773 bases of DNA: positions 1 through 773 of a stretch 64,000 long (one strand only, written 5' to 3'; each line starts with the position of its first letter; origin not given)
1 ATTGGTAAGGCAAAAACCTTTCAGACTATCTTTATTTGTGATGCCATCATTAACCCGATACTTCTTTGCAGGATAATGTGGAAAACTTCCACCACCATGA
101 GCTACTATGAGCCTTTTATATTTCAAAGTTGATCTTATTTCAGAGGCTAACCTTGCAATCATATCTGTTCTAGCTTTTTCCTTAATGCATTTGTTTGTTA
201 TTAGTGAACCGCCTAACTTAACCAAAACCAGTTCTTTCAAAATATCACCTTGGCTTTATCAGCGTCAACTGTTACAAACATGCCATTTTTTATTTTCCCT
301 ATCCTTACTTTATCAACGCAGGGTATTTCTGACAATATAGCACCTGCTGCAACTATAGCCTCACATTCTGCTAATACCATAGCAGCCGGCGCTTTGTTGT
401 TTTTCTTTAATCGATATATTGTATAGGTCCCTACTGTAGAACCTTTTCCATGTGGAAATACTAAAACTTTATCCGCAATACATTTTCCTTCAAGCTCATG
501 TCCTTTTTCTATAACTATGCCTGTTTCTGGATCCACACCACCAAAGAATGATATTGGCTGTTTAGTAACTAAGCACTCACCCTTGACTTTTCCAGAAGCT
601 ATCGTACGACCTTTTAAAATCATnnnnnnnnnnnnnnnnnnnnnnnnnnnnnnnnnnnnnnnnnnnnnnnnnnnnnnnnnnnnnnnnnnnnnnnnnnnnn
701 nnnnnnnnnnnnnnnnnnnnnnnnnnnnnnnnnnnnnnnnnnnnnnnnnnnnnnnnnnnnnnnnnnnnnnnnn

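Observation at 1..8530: Complete archaeal 'alternative' mevalonate pathway encoded as one tightly overlapping 10-gene operon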

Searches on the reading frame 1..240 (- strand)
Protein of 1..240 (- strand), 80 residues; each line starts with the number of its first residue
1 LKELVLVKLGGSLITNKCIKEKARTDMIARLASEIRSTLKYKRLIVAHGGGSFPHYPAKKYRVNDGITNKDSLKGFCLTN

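Call 5: search_protein_families(library=pfam, proteins=[window:1-240:-])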
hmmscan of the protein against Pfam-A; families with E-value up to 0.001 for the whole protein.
window:1-240:- (80 aa): 1 family
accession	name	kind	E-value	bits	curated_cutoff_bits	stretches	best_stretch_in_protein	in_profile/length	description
PF00696.33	AA_kinase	-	8e-08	32.7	24.9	1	4-69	2-62/234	Amino acid kinase family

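Call 6: search_protein_families(library=ncbifam, proteins=[window:1-240:-])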
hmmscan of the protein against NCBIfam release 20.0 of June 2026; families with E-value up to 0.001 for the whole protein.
window:1-240:- (80 aa): 1 family
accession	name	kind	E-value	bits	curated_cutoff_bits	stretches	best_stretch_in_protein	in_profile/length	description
NF040647.1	IPPK_Arch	equivalog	4.6e-19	68.7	120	1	6-78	2-77/259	isopentenyl phosphate kinase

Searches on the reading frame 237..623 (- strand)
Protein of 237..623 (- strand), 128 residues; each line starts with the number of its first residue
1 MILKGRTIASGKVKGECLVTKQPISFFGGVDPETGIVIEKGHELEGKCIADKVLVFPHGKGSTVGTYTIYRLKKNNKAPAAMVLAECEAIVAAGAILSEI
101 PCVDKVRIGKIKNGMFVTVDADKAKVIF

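Call 5: search_protein_families(library=pfam, proteins=[window:237-623:-])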
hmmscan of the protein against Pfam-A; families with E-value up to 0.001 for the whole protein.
window:237-623:- (128 aa): 1 family
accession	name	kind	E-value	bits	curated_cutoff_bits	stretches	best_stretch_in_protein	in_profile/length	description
PF01989.23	AcnX_swivel_put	-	2.9e-35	120.4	27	1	24-103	1-80/80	Aconitase X swivel domain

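Call 6: search_protein_families(library=ncbifam, proteins=[window:237-623:-])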
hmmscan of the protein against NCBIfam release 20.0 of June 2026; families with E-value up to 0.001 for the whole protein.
window:237-623:- (128 aa): 2 families
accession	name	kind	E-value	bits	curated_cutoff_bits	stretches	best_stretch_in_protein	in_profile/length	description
NF003046.0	PRK03955.1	equivalog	2.3e-54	182.8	163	1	2-126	3-127/132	DUF126 domain-containing protein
NF051439.1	C3LHypDHLhpIPSEAE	equivalog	1.2e-24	86.6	700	1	7-119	2-114/555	cis-3-hydroxy-L-proline dehydratase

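Call 9: find_encoding_contigs(protein=window:237-623:-, flank=10000, max_places=6)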
Protein window:237-623:- (128 aa): no gene with exactly this product is on record in the collection.

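Call 28: search_solved_structures(query=window:237-623:-, max_evalue=0.001, show_alignments=2)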
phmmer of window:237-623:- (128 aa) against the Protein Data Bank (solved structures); distinct sequences matched with E-value up to 0.001: 5.
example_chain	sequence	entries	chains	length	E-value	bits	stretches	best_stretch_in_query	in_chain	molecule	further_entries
7cnr_B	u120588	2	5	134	1.4e-44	154.6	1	3-126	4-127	UPF0107 protein TK1248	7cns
2hi6_A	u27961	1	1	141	1.1e-28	103.2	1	6-125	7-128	UPF0107 protein AF0055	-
7cnp_A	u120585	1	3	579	8.9e-16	61.5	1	5-98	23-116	cis-3-hydroxy-L-proline dehydratase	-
7d2r_A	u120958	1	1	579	9e-16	61.5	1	5-98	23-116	cis-3-hydroxy-L-proline dehydratase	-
7cnq_A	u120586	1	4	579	2.4e-15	60.2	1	5-98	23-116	cis-3-hydroxy-L-proline dehydratase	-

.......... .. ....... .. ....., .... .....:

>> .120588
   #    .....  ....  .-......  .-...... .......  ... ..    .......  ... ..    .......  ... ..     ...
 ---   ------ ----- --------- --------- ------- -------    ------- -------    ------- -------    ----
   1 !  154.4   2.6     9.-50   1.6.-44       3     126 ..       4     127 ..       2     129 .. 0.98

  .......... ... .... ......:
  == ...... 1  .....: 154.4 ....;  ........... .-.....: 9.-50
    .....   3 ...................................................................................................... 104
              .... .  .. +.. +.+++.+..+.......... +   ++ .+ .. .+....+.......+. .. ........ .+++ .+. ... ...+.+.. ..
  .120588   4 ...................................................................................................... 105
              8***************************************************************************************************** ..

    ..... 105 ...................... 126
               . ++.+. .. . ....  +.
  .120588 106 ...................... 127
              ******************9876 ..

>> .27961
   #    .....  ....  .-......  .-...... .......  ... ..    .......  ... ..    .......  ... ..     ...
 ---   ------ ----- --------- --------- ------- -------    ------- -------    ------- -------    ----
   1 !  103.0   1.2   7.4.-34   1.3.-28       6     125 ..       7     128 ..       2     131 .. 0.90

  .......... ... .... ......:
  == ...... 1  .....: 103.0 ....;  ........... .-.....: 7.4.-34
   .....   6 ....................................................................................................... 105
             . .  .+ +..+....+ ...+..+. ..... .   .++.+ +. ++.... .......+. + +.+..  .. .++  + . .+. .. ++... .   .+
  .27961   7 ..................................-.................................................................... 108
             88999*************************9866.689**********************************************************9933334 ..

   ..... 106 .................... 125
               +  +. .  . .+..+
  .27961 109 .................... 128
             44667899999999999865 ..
